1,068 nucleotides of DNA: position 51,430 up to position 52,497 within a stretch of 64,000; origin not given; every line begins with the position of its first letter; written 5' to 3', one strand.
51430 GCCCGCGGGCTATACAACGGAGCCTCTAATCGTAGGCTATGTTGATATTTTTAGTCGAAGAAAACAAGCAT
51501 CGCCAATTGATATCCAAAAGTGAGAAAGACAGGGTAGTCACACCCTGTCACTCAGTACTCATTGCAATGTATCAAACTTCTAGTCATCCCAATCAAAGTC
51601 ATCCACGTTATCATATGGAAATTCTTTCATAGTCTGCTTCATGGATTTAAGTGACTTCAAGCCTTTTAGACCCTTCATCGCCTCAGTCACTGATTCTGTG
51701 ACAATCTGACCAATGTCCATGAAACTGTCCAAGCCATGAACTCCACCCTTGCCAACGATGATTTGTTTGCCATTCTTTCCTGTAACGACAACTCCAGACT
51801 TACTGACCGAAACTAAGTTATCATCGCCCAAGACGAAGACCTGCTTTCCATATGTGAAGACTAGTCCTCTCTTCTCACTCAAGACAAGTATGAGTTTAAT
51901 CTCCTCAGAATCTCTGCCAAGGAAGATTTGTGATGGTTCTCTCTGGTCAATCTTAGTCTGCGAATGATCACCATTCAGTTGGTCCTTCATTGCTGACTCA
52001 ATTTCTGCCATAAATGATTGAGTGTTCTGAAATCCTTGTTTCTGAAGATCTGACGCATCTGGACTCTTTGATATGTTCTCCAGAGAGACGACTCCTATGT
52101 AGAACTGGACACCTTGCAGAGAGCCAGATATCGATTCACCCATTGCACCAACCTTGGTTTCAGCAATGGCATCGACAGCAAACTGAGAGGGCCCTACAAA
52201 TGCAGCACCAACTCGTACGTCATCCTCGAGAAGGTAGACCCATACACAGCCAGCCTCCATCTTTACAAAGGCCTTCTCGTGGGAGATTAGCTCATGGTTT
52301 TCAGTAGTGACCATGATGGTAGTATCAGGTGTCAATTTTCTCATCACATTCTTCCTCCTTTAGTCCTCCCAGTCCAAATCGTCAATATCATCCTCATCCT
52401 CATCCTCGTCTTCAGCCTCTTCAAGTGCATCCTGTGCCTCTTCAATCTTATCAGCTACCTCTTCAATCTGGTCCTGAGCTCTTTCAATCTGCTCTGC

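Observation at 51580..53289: Two-gene operon whose products share an acidic D-x-D-W-[DE]-D C-terminal tail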

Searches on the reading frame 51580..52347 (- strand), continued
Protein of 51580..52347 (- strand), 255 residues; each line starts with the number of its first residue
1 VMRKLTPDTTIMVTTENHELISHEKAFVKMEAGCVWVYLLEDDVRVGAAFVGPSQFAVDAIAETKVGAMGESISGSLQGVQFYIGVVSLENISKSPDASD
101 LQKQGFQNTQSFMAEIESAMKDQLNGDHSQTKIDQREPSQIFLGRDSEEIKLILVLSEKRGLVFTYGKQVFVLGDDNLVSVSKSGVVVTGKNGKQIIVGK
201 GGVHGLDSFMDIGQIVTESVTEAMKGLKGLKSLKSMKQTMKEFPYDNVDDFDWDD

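Call 48: find_encoding_contigs(protein=P0312, flank=6000, max_places=2)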
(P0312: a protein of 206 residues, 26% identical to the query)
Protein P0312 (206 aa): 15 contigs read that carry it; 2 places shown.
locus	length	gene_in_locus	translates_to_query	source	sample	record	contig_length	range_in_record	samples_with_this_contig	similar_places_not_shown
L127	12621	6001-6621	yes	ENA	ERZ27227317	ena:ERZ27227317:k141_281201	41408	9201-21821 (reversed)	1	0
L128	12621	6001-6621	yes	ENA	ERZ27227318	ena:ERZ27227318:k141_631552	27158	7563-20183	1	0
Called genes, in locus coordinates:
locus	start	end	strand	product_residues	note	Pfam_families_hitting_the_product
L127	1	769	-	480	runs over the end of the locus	PF11974:bMG3 (faint), PF17210:SdrD_B (faint), PF17802:SpaA (faint), PF13620:CarboxypepD_reg (weak)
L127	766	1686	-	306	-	-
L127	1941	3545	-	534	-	PF00728:Glyco_hydro_20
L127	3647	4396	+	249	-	-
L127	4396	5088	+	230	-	PF00455:DeoRC (faint), PF06026:Rib_5-P_isom_A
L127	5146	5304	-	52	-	-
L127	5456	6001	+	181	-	PF25213:HVO_A0261_N (weak), PF01022:HTH_5, PF01638:HxlR (weak), PF12840:HTH_20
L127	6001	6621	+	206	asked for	-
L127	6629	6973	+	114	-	PF01022:HTH_5 (weak)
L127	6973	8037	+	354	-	PF00005:ABC_tran, PF13304:AAA_21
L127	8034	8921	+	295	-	PF01061:ABC2_membrane, PF12698:ABC2_membrane_3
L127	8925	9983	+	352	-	PF00005:ABC_tran, PF13304:AAA_21 (faint), PF13732:DrrA1-3_C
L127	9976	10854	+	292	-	PF01061:ABC2_membrane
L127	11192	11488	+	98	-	PF01922:SRP19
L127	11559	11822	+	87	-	PF04410:Gar1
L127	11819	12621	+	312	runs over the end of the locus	PF08271:Zn_Ribbon_TF, PF00382:TFIIB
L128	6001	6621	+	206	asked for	-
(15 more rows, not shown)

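Call 75: search_protein_families(library=padloc, proteins=[window:51580-52347:-], max_evalue=0.01)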
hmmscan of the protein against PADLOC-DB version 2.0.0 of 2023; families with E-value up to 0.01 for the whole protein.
window:51580-52347:- (255 aa): 0 families

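Call 77: fold_search(model_id=the predicted structure, library=viral)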
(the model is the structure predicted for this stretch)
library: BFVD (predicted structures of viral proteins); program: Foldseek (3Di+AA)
matches with E <= 10: 572; with E <= 0.001: 0
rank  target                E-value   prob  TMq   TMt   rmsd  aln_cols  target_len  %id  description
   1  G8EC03                2.8e-02  0.18  0.15  0.10  18.9       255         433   11  (no name in the UniProt tables at hand)
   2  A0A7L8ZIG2            3.8e-02  0.09  0.10  0.08  25.4       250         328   11  Tail assembly protein [Enterococcus phage 9184]
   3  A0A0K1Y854            5.7e-02  0.12  0.14  0.08  17.8       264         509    5  (no name in the UniProt tables at hand)
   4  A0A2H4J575            6.7e-02  0.07  0.10  0.08  18.6       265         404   10  Uncharacterized protein [uncultured Caudovirales phage]
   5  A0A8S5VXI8            9.2e-02  0.95  0.28  0.21  11.2       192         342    8  (no name in the UniProt tables at hand)
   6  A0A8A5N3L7            9.2e-02  0.12  0.11  0.10  19.4       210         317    8  (no name in the UniProt tables at hand)
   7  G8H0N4                1.1e-01  0.14  0.16  0.15  21.9       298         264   10  Protein UL112 [macacine betaherpesvirus 8]
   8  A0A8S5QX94            1.1e-01  0.44  0.22  0.15  21.8       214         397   14  Uncharacterized protein [Siphoviridae sp. ctoWO12]
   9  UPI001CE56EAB         1.1e-01  0.16  0.13  0.17  16.8       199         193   10  (no name look-up for this kind of identifier)
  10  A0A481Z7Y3            1.1e-01  0.13  0.14  0.12  17.2       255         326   10  Regulator of chromosome condensation protein (Fragment) [Pithovirus LCPAC202]
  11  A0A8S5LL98            1.3e-01  0.07  0.11  0.08  18.5       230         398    6  Prokaryotic membrane lipoprotein lipid attachment site [Siphoviridae sp. ctvod4]
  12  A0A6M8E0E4            1.8e-01  0.05  0.12  0.07  18.9       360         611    9  (no name in the UniProt tables at hand)
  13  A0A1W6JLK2            2.0e-01  0.14  0.15  0.21  14.2       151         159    9  Uncharacterized protein [Lactococcus phage AM8]
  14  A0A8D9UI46            2.0e-01  0.11  0.17  0.15  15.1       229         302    7  (no name in the UniProt tables at hand)
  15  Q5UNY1                2.0e-01  0.06  0.12  0.07  19.6       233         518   12  Putative BTB/POZ domain and WD-repeat protein R731 [Acanthamoeba polyphaga mimivirus]
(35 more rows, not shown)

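Call 83: search_dna_similar(query=window:51580-52347:-, collection=plasmids, mode=protein, max_evalue=0.01, max_rows=10)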
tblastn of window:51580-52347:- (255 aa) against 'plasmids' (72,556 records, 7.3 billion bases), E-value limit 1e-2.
No match.

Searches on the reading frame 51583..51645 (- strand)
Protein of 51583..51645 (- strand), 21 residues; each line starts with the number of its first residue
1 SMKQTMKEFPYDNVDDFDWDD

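Call 37: search_solved_structures(query=window:51583-51645:-, max_evalue=10, show_alignments=5)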
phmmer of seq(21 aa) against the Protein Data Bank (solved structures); distinct sequences matched with E-value up to 10: 0.
